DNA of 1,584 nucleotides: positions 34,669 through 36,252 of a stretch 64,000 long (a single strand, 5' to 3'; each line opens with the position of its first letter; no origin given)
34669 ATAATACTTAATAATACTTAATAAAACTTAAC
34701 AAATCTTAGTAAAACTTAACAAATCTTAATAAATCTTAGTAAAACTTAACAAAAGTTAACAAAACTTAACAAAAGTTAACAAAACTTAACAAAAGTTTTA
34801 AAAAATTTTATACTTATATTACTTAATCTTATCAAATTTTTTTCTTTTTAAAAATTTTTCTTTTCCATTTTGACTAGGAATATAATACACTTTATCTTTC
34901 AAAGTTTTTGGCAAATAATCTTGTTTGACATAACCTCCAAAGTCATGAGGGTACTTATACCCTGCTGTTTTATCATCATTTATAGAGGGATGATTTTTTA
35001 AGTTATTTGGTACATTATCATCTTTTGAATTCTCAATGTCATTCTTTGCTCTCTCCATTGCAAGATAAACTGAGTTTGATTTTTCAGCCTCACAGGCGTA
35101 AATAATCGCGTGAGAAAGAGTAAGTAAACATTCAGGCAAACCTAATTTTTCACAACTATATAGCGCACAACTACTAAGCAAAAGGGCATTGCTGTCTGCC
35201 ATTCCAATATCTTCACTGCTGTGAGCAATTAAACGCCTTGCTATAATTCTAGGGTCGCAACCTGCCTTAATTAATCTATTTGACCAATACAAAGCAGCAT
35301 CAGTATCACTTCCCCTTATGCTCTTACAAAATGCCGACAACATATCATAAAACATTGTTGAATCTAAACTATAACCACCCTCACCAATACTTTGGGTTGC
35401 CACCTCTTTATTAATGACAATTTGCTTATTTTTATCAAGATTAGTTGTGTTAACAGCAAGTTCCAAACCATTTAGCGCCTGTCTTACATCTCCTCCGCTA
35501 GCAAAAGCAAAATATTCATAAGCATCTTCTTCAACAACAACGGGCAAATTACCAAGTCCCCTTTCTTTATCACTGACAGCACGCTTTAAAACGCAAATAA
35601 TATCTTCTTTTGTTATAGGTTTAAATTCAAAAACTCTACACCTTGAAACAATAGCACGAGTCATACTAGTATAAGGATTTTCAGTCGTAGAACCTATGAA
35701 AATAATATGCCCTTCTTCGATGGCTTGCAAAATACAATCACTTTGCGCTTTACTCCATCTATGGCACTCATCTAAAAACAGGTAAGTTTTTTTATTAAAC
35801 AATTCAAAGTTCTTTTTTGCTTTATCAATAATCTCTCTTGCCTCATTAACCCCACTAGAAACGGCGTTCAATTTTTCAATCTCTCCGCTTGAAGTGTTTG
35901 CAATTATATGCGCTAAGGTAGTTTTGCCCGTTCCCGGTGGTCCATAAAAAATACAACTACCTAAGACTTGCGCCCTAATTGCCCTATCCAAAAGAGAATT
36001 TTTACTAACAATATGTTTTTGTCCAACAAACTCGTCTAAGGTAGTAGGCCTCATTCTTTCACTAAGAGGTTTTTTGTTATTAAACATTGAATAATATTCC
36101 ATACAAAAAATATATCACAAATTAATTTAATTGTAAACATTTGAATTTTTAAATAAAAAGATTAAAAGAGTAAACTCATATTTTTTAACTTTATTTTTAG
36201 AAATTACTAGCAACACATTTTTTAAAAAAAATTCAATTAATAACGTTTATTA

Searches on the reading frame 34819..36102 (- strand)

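Call 39: search_protein_families(library=pfam, proteins=[window:34819-36102:-], max_evalue=0.00001)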
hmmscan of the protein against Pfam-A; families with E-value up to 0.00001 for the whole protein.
window:34819-36102:- (427 aa): 5 families
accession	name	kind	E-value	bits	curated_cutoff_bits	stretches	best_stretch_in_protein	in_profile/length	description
PF12002.13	MgsA_C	-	9.6e-55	185.4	27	1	264-421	1-162/167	MgsA AAA+ ATPase C terminal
PF16193.11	AAA_assoc_2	-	2.3e-17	63.4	34.3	1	185-263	2-81/81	AAA C-terminal domain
PF05496.18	RuvB_N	-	1.4e-15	57.8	27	1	17-137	1-118/159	Holliday junction DNA helicase RuvB P-loop domain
PF00004.35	AAA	-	2.3e-12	47.9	21.2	1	51-160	2-128/131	ATPase family associated with various cellular activities (AAA)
PF13173.12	AAA_14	-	5.6e-08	33.3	27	1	51-164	6-124/129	AAA domain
